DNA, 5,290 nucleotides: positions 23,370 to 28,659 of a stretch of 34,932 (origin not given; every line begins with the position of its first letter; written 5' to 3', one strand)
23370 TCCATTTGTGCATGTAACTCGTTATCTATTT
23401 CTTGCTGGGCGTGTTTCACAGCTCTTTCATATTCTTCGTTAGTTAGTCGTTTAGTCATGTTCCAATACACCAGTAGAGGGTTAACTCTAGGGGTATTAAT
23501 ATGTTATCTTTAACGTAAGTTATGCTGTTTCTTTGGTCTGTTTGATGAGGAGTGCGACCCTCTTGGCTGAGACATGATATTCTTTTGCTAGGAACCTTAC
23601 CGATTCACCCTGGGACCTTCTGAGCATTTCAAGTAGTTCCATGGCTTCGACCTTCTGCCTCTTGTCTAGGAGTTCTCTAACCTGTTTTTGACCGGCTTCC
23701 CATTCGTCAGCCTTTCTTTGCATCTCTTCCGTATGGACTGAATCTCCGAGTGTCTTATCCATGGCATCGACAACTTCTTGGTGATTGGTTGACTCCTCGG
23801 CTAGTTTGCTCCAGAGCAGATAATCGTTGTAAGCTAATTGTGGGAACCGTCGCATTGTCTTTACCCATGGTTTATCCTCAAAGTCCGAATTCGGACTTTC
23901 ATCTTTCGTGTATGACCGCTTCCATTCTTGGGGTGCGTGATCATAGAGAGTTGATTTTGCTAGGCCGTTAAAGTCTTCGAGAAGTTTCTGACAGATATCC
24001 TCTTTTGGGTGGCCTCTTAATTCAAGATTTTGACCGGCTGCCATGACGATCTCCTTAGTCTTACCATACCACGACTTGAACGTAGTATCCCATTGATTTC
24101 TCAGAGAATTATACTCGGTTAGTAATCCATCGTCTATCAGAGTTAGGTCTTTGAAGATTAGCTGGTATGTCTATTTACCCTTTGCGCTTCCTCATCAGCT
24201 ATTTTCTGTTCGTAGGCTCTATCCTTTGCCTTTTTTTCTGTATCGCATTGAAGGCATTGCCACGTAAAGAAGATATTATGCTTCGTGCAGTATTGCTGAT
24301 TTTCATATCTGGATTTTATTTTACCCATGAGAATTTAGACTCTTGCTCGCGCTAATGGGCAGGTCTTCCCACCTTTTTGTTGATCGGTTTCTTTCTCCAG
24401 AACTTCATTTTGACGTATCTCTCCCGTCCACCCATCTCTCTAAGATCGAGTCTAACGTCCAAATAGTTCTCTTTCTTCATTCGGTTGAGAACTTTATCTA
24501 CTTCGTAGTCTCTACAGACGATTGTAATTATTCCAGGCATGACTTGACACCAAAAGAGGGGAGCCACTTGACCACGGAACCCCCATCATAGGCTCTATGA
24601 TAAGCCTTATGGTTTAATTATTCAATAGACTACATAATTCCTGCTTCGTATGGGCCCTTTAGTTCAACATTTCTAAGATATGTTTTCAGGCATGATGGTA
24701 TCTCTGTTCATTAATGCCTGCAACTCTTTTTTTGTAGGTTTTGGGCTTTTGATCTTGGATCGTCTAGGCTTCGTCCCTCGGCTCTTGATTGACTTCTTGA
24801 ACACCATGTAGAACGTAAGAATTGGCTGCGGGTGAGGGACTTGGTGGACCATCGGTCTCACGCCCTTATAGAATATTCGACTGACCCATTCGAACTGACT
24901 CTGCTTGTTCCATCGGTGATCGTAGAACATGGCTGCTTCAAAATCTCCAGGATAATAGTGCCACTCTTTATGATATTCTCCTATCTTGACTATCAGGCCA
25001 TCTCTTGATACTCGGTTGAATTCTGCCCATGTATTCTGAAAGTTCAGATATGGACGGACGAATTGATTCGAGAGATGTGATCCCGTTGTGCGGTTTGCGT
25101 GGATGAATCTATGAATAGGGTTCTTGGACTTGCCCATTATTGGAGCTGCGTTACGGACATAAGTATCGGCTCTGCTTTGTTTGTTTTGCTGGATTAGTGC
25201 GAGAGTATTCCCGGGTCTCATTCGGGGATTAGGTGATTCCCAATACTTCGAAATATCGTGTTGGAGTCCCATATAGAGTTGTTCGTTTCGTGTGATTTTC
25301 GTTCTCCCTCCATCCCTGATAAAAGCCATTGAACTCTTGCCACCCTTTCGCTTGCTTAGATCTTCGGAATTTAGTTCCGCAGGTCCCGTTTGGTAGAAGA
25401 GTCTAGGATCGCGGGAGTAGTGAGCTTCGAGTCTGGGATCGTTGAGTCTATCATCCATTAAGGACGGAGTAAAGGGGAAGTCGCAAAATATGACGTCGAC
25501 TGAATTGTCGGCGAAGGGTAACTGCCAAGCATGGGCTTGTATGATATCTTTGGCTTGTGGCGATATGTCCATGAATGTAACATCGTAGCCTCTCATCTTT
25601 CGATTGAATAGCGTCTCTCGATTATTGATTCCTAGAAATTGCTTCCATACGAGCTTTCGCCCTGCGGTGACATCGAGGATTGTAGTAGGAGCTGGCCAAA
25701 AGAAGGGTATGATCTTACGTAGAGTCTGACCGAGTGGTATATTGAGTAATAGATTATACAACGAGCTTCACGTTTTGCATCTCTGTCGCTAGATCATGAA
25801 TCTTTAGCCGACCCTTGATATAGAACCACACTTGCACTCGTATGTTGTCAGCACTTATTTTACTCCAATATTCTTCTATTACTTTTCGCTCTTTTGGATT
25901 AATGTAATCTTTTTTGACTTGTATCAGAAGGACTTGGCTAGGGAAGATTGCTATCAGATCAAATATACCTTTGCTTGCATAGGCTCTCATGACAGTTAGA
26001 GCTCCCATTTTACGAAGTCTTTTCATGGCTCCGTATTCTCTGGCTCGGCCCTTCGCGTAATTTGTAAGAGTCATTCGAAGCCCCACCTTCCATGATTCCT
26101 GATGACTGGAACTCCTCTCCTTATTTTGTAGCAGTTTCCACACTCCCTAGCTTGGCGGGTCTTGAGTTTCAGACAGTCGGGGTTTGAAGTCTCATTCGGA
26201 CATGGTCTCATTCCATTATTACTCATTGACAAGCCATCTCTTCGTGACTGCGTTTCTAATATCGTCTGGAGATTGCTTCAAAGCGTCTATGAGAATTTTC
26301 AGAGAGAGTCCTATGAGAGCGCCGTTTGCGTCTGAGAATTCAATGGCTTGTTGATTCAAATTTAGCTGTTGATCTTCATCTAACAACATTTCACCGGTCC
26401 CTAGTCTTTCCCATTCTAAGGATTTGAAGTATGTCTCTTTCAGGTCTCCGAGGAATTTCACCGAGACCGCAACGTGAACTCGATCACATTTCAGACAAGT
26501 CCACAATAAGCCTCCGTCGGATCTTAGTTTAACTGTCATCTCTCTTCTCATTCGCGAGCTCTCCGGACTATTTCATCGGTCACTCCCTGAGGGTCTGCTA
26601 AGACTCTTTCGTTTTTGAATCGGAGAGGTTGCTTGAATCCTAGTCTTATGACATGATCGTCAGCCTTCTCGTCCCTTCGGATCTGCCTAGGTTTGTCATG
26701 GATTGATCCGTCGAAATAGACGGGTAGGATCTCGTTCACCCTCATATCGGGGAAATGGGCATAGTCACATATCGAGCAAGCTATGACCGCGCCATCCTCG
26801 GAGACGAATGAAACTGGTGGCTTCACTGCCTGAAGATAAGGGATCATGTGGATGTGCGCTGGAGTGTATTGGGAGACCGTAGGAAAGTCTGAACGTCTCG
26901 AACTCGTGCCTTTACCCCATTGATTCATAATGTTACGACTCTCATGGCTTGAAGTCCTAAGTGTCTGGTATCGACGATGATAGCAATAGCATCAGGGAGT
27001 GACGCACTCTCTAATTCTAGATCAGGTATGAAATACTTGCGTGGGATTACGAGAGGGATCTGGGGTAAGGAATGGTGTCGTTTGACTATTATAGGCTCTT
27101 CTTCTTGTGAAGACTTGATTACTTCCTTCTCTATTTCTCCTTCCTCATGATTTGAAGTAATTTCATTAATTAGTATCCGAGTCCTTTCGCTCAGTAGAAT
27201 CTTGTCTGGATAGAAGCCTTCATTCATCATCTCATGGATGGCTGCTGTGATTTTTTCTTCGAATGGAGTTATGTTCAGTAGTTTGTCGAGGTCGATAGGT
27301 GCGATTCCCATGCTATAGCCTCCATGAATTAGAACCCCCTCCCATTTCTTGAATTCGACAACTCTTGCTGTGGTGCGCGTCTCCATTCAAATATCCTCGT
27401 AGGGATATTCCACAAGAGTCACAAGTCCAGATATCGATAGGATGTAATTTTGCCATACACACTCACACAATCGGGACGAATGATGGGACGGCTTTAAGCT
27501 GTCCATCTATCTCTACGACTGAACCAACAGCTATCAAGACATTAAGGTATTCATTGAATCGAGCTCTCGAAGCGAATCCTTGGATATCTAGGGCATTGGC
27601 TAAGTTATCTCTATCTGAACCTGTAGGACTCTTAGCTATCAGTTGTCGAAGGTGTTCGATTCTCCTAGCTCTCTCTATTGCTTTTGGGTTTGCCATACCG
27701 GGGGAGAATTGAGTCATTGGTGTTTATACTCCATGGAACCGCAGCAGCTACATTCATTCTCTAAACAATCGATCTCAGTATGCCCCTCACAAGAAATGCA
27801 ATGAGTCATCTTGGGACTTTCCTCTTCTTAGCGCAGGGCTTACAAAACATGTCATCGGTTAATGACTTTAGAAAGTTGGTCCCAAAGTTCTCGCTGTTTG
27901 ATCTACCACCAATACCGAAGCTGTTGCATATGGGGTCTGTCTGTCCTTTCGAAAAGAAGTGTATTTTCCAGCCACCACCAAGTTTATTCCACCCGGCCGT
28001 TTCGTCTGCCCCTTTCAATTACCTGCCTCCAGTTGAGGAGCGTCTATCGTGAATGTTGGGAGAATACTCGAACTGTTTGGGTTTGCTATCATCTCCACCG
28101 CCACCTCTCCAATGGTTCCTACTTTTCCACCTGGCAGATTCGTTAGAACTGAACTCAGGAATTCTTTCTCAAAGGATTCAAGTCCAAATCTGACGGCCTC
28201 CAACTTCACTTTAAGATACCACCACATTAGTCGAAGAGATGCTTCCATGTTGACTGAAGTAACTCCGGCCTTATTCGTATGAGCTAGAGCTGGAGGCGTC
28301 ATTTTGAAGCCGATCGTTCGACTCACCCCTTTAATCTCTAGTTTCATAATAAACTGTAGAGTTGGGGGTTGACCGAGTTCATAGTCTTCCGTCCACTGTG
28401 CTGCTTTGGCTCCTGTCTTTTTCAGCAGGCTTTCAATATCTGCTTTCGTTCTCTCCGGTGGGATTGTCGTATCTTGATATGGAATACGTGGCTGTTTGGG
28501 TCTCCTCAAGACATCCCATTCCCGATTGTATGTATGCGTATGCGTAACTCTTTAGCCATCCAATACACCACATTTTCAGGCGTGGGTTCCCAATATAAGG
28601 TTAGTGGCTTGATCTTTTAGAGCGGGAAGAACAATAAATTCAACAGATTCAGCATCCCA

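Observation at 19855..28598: Invariant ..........(AW) element at a fixed distance from an A/T box heads four consecutive operons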

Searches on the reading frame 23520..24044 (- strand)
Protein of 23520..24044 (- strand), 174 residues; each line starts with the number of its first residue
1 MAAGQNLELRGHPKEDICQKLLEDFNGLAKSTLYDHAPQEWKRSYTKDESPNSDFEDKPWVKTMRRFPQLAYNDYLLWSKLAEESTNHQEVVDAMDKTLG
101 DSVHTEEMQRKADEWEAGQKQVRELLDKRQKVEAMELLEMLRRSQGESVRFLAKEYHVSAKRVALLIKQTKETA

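Call 12: search_protein_families(library=phrogs, proteins=[window:23520-24044:-], max_evalue=0.001)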
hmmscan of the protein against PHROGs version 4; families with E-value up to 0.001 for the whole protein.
window:23520-24044:- (174 aa): 0 families

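Call 29: search_protein_families(library=pfam, proteins=[window:23520-24044:-], max_evalue=0.1)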
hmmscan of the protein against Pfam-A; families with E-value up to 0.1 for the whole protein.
window:23520-24044:- (174 aa): 1 family
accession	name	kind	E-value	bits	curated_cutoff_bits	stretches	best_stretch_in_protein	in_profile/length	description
PF09440.15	eIF3_N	-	0.036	14.8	26.8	0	104-168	63-128/133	eIF3 subunit 6 N terminal domain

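Call 36: find_related_loci(query=window:23520-24044:-, collection=metagenome_contigs, flank=10000)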
Query window:23520-24044:- (174 aa) in metagenome_contigs; peptide patterns used: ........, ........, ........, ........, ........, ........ (x = any residue, [..] = any of these).
115 stretches matched a pattern, but none encodes a relative of the query by tblastn (E <= 1e-3).

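Call 101: search_solved_structures(query=window:23520-24044:-, max_evalue=1)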
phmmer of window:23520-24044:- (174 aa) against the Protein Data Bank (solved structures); distinct sequences matched with E-value up to 1: 3.
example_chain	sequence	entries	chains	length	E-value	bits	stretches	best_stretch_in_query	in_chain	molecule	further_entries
8uqv_A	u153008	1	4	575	0.046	16.7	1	48-89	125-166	Trehalose synthase/amylase TreS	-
4lxf_A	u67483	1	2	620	0.052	16.5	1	48-89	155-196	Trehalose synthase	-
8uzh_A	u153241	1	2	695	0.056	16.4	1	48-89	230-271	SUMO fused Trehalose Synthase (TreS),Trehalose synthase/amylase TreS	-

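Call 111: predict_structure(protein=window:23520-24044:-)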
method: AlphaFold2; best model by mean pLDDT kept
length: 174 residues; sequences in the alignment: 1
mean_pLDDT: 51.5   pTM: 0.37
mean pLDDT of the five models: 51.5, 47.8, 47.1, 45.6, 45.0
residues with pLDDT >= 90: 0; 70-90: 22; 50-70: 66; < 50: 86
segments of 3 or more residues with pLDDT < 50: 1-53, 147-165, 167-174
pLDDT, mean of each block of 10 residues (from residue 1): 29 37 42 41 41 51 51 52 59 59 62 71 76 68 53 43 46 36
secondary structure, 60 per line:
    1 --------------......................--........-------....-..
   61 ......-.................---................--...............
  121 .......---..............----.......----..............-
elements in order: H15-36 H39-46 H54-57 H59-66 H68-84 H88-103 H106-127 H131-144 H149-155 H160-173

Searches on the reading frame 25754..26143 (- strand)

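Call 29: search_protein_families(library=pfam, proteins=[window:25754-26143:-], max_evalue=0.1)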
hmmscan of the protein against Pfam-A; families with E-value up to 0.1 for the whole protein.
window:25754-26143:- (129 aa): 1 family
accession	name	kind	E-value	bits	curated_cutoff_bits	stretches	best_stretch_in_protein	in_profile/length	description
PF01870.24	Hjc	-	0.01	16.2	21.1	1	40-80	7-50/93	Archaeal holliday junction resolvase (hjc)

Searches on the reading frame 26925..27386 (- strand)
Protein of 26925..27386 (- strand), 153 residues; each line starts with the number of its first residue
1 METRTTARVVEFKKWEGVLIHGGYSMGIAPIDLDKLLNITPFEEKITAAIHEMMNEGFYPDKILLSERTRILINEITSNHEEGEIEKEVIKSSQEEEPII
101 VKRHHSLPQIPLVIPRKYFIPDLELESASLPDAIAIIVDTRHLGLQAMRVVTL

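Call 12: search_protein_families(library=phrogs, proteins=[window:26925-27386:-], max_evalue=0.001)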
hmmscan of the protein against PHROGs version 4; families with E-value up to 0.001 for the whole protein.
window:26925-27386:- (153 aa): 0 families

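Call 29: search_protein_families(library=pfam, proteins=[window:26925-27386:-], max_evalue=0.1)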
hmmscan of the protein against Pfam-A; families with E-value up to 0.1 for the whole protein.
window:26925-27386:- (153 aa): 1 family
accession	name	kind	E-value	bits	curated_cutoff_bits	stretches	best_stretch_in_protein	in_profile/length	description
PF08967.16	ENCP4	-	0.028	15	31.4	0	43-68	8-33/81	Putative type 4B encapsulin shell protein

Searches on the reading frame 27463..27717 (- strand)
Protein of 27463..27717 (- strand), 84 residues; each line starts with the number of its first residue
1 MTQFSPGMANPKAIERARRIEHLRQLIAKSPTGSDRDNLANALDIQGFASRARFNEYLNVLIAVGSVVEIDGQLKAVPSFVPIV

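Call 12: search_protein_families(library=phrogs, proteins=[window:27463-27717:-], max_evalue=0.001)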
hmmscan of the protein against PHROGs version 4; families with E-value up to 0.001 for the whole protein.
window:27463-27717:- (84 aa): 0 families

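Call 29: search_protein_families(library=pfam, proteins=[window:27463-27717:-], max_evalue=0.1)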
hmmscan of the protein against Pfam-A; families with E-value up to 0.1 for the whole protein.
window:27463-27717:- (84 aa): 1 family
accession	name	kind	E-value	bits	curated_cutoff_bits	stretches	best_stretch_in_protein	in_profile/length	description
PF12833.13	HTH_18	-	0.084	13.6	33.6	0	10-57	23-65/80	Helix-turn-helix domain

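Call 102: search_solved_structures(query=window:27463-27717:-, max_evalue=1)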
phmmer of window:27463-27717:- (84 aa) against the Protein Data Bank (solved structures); distinct sequences matched with E-value up to 1: 1.
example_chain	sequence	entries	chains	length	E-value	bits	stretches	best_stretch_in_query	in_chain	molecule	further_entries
7rmy_A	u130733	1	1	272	1.3e-05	29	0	8-45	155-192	De Novo designed tunable homodimer, D_3-337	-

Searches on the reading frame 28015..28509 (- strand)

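Call 12: search_protein_families(library=phrogs, proteins=[window:28015-28509:-], max_evalue=0.001)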
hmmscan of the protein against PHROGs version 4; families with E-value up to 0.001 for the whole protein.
window:28015-28509:- (164 aa): 1 family
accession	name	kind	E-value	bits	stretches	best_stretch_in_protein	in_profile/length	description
phrog_17260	-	unknown function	3.7e-09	37.6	1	13-146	7-141/158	-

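Call 29: search_protein_families(library=pfam, proteins=[window:28015-28509:-], max_evalue=0.1)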
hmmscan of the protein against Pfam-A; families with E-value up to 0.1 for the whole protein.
window:28015-28509:- (164 aa): 0 families
